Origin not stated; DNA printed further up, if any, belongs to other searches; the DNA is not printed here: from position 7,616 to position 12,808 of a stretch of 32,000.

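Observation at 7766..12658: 1630-aa island cargo fusing an M48-like metalloprotease module to an ABC1/UbiB-like atypical kinase module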

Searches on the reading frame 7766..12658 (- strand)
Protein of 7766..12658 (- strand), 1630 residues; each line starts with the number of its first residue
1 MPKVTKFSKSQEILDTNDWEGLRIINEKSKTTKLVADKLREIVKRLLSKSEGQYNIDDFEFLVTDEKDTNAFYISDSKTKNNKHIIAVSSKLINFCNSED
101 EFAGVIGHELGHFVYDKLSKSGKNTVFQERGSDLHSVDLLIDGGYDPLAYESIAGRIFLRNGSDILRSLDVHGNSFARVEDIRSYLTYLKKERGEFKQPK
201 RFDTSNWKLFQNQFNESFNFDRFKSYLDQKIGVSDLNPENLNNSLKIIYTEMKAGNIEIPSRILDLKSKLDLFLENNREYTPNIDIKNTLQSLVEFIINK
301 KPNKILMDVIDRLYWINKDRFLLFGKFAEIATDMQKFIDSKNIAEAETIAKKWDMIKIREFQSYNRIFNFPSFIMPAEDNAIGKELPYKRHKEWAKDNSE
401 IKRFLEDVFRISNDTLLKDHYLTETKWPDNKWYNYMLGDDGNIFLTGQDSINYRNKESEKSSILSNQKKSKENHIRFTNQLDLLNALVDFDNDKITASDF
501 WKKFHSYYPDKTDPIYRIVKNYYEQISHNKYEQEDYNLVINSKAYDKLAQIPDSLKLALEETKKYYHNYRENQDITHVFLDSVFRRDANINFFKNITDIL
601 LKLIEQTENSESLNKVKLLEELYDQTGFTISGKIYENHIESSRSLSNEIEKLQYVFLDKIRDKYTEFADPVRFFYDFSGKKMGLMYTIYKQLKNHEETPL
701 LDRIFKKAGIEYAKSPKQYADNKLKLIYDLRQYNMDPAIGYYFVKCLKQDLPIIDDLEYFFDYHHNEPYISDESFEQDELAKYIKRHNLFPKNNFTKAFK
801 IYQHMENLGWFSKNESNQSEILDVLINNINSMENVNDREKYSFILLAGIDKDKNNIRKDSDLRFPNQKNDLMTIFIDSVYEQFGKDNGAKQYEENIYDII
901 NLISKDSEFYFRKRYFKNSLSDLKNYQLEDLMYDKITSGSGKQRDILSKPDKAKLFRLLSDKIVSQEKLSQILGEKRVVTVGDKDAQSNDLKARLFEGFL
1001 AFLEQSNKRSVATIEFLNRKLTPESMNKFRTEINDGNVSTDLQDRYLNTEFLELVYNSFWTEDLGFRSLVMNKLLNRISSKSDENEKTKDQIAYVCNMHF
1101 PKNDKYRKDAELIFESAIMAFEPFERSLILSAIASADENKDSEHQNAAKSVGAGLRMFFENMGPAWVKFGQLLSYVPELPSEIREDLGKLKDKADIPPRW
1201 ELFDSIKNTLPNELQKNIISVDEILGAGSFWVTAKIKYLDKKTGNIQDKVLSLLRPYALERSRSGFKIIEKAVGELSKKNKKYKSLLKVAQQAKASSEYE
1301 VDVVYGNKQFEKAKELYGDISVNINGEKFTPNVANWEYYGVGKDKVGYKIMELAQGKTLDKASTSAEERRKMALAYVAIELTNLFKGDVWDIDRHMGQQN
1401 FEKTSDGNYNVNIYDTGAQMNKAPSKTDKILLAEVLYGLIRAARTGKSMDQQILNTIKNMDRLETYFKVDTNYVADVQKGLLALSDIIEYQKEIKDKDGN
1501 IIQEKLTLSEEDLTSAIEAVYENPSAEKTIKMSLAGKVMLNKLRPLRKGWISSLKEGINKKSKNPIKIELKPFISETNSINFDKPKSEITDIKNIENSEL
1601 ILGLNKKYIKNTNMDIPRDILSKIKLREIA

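Call 6: search_protein_families(library=pfam, proteins=[window:7766-12658:-], max_evalue=0.1)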
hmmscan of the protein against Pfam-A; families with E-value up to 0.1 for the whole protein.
window:7766-12658:- (1630 aa): 3 families
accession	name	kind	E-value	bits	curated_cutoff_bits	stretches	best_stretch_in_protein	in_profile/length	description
PF01435.24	Peptidase_M48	-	7.1e-10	39.5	20.3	1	37-114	5-77/186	Peptidase family M48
PF17834.7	GHD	-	0.061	13.5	34.5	0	451-480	3-32/57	Beta-sandwich domain in beta galactosidase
PF03878.20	YIF1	-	0.092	12.6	27.6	0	1442-1475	15-48/245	YIF1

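Call 7: search_solved_structures(query=window:7766-12658:-, max_evalue=1, show_alignments=3)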
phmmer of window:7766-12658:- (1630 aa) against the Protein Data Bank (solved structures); distinct sequences matched with E-value up to 1: 1.
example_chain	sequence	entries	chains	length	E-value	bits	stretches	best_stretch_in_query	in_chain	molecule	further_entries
3c37_A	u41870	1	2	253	0.13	13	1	41-162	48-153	Peptidase, M48 family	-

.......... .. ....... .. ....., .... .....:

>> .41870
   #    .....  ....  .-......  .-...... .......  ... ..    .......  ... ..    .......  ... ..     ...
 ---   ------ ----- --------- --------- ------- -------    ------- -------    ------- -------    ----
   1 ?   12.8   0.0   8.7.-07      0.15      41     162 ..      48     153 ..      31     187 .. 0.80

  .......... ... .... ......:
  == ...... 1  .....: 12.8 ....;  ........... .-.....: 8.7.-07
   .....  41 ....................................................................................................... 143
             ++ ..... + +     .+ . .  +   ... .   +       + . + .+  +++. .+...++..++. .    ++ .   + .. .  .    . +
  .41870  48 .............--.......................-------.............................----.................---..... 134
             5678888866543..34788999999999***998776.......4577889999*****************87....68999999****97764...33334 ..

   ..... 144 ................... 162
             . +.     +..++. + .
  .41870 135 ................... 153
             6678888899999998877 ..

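Call 11: find_homologous_proteins(query=window:7766-12658:-, max_evalue=0.001)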
Query window:7766-12658:- (1630 aa): 14 proteins with E <= 0.001 among 8000 candidates.
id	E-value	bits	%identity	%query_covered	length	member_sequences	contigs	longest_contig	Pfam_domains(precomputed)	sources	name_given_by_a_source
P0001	0.0e+0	3629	100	100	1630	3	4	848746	PF01435.25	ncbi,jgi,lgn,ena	-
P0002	0.0e+0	3059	84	100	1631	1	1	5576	PF01435.25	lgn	-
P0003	0.0e+0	2731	75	100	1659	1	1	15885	PF01435.25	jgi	jgi:hypothetical protein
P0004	0.0e+0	2564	71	100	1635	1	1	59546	PF01435.25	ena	-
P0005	0.0e+0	1778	52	99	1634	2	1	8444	PF01435.25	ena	-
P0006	0.0e+0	1474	46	99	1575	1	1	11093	PF01435.25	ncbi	-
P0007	0.0e+0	1448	46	99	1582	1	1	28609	PF01435.25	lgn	-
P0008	0.0e+0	1418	45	100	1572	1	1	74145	PF01435.25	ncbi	-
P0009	0.0e+0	1210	52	56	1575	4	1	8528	PF01435.25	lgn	-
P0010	0.0e+0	1176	53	54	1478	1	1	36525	PF01435.25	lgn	-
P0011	6.0e-270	917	46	53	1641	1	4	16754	PF01435.25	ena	-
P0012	5.2e-260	884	43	55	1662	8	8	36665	PF01435.25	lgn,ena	-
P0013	2.4e-231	789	34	98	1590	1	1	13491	PF01435.25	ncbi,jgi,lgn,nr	ncbi:MAG: M48 family metalloprotease [Rickettsiales bacterium]|jgi:hypothetical protein|nr:M48 famil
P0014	2.9e-30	123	26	33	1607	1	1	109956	PF01435.25,PF03109.23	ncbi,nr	ncbi:MAG: AarF/UbiB family protein [bacterium]|nr:AarF/UbiB family protein [bacterium]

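Call 14: list_cluster_members(proteins=[P0001, P0013, P0014, P0008, P0006])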
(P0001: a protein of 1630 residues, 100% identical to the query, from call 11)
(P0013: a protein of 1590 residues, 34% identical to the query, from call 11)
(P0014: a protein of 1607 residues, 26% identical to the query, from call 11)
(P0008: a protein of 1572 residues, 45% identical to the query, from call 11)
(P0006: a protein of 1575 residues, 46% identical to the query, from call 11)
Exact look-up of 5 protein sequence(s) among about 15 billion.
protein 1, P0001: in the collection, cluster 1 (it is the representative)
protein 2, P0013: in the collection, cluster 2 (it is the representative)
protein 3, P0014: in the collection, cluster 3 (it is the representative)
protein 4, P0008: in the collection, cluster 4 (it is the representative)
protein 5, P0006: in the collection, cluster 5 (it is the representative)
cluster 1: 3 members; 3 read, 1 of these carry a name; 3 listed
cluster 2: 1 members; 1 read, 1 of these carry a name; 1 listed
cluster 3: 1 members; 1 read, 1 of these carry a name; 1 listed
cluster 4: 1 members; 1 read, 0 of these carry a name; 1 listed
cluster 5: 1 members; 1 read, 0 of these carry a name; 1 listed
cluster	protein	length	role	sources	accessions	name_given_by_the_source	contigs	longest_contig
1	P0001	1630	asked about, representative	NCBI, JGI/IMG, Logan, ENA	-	-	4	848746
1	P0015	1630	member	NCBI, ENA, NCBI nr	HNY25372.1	MAG TPA: M48 family metalloprotease [Alphaproteobacteria bacterium] | M48 family metalloprotease [Alphaproteobacteria bacterium]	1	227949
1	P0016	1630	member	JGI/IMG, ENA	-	-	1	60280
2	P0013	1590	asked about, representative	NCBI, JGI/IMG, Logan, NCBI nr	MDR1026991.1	MAG: M48 family metalloprotease [Rickettsiales bacterium] | hypothetical protein | M48 family metalloprotease [Rickettsiales bacterium]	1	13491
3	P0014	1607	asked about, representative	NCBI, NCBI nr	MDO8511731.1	MAG: AarF/UbiB family protein [bacterium] | AarF/UbiB family protein [bacterium]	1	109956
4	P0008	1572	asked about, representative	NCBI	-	-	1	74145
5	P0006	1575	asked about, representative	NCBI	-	-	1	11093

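Call 15: search_protein_families(library=pfam, alignment_id=A1, max_evalue=0.01)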
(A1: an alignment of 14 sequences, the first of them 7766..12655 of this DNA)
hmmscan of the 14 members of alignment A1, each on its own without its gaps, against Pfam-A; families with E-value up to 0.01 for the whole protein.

A. member 1, window:7766-12655:- (1629 aa): 1 family
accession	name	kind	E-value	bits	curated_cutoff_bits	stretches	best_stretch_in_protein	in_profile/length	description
PF01435.24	Peptidase_M48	-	7.1e-10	39.5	20.3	1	36-113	5-77/186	Peptidase family M48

B. families by the number of members that match (of 14 scanned): 4 families
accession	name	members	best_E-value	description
PF01435.24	Peptidase_M48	14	2.9e-11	Peptidase family M48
PF03109.22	ABC1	1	1.3e-06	ABC1 atypical kinase-like domain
PF10302.15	Dsc3_N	1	0.0068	DSC E3 ubiquitin ligase complex subunit 3, ubiquitin-like domain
PF06114.19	Peptidase_M78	1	0.007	IrrE N-terminal-like domain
